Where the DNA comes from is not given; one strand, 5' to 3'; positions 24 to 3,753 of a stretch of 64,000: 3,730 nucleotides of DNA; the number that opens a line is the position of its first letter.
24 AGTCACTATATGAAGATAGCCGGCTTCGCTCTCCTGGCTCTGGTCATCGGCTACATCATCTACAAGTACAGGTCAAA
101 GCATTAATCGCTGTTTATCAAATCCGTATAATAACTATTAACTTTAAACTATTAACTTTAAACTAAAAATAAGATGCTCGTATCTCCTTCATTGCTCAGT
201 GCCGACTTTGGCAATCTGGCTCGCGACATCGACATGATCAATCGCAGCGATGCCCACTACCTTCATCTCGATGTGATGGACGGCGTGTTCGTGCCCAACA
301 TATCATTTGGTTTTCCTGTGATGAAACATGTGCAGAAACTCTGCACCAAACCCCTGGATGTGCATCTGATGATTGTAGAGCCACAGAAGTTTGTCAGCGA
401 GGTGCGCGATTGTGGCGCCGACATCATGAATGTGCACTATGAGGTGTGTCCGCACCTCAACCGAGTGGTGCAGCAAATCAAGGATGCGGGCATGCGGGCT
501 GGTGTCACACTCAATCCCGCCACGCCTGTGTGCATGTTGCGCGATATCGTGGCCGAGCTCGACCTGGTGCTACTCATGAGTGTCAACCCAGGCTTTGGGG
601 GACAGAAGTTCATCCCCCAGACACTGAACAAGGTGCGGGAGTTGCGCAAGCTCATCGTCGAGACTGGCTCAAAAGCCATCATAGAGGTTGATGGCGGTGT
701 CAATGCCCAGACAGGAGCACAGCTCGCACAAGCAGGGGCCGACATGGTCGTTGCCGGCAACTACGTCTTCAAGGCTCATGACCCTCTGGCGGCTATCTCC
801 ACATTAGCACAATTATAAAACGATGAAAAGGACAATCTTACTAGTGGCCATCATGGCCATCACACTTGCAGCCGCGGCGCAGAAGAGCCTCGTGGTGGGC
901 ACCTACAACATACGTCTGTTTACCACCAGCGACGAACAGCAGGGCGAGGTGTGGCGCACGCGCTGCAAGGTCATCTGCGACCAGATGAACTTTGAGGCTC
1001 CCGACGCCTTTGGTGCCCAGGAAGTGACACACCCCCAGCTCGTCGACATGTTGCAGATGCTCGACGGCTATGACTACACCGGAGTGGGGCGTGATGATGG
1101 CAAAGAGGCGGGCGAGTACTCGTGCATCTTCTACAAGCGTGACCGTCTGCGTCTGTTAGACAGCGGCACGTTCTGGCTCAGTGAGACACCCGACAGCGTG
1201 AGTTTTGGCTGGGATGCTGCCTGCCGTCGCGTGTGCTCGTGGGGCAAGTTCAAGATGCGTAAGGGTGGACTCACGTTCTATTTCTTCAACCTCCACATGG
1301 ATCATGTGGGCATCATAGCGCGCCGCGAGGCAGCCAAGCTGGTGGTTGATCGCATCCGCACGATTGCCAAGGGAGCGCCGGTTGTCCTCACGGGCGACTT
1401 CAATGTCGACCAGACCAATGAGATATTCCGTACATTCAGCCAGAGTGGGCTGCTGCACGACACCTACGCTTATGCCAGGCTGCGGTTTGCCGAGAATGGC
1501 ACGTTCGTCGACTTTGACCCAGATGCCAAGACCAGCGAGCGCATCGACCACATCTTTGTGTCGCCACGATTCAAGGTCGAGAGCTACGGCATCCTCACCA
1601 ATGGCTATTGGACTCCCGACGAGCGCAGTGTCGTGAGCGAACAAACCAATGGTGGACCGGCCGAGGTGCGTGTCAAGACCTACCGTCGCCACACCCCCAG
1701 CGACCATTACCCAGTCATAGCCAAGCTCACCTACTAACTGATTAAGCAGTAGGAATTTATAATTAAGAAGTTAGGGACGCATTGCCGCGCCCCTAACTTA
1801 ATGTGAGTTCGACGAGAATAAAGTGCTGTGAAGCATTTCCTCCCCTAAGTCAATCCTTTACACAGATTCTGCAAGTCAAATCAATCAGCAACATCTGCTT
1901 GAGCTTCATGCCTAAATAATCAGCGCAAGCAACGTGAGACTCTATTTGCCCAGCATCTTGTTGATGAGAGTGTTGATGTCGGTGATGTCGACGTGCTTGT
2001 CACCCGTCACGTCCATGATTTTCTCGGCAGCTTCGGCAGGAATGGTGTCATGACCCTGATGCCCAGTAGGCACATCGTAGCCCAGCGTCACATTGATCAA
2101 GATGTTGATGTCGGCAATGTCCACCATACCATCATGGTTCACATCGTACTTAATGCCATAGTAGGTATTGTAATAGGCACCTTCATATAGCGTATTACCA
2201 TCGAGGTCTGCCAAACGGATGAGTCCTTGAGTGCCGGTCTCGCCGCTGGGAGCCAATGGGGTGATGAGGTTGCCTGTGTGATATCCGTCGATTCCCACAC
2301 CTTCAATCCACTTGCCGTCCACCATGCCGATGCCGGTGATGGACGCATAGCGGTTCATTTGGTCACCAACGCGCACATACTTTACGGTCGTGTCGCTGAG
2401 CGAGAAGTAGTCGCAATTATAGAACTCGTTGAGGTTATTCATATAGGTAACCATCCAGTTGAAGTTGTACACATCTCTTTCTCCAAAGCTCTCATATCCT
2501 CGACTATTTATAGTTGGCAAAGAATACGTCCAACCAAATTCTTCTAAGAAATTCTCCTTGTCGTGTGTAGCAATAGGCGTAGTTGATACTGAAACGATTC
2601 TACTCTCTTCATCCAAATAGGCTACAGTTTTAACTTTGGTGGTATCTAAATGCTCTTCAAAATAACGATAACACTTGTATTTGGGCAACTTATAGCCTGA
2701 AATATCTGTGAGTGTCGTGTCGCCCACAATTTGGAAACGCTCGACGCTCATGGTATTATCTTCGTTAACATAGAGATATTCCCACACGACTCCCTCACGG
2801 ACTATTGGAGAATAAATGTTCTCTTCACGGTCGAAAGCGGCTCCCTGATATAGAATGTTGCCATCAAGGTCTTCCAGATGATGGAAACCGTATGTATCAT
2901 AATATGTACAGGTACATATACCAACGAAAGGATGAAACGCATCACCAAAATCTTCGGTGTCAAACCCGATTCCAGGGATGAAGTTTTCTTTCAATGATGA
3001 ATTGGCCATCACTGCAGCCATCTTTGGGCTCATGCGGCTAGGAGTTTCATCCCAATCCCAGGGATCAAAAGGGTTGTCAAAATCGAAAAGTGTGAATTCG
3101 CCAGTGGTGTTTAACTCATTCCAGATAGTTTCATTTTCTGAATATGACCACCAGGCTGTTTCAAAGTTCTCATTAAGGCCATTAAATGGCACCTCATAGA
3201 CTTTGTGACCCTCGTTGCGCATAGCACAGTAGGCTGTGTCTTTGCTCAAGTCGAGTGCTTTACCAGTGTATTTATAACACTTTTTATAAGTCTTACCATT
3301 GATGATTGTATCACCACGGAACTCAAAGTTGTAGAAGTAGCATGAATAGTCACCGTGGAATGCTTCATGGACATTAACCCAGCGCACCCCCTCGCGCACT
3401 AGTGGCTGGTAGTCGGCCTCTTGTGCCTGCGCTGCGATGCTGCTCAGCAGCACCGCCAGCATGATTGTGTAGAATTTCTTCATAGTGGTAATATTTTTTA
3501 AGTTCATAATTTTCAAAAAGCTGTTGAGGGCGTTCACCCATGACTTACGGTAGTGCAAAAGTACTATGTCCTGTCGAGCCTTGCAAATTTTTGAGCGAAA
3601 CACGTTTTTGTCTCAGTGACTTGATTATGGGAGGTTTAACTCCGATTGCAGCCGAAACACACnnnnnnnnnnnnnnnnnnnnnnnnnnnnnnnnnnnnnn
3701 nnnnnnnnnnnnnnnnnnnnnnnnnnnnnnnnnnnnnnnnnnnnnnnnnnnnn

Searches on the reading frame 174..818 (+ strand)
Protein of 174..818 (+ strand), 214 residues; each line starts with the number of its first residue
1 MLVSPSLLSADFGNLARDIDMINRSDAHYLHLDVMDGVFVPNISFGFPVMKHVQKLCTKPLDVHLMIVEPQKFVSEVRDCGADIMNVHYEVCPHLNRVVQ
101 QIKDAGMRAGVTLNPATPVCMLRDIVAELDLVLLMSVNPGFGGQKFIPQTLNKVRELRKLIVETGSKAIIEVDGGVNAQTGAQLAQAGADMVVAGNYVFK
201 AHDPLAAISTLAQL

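Call 61: search_protein_families(library=pfam, proteins=[window:174-818:+], max_evalue=0.0001)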
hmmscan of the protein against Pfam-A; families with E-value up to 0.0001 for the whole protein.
window:174-818:+ (214 aa): 1 family
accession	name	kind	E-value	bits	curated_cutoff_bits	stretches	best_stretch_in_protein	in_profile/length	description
PF00834.25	Ribul_P_3_epim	-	1.2e-75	253.8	21.1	1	3-199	2-198/198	Ribulose-phosphate 3 epimerase family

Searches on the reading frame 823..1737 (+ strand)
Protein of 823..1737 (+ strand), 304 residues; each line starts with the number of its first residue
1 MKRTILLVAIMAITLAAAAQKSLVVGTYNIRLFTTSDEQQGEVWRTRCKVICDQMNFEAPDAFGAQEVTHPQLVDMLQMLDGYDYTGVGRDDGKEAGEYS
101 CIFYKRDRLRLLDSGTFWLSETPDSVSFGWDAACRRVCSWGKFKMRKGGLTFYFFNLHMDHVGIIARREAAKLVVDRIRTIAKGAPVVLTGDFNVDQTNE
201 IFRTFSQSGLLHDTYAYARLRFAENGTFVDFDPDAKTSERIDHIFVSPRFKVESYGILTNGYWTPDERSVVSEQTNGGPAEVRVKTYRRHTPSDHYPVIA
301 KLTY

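Call 61: search_protein_families(library=pfam, proteins=[window:823-1737:+], max_evalue=0.0001)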
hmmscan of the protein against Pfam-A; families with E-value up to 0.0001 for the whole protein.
window:823-1737:+ (304 aa): 1 family
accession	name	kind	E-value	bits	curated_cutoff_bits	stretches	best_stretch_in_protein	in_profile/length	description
PF03372.29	Exo_endo_phos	-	8.8e-14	52.2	24.5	1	51-295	22-225/225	Endonuclease/Exonuclease/phosphatase family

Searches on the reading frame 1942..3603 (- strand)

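Call 61: search_protein_families(library=pfam, proteins=[window:1942-3603:-], max_evalue=0.0001)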
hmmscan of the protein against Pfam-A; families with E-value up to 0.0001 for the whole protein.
window:1942-3603:- (553 aa): 1 family
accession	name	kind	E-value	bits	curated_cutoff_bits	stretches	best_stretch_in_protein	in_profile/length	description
PF00404.24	Dockerin_1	-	1.3e-07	32.2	22.9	1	486-551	2-57/57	Dockerin type I domain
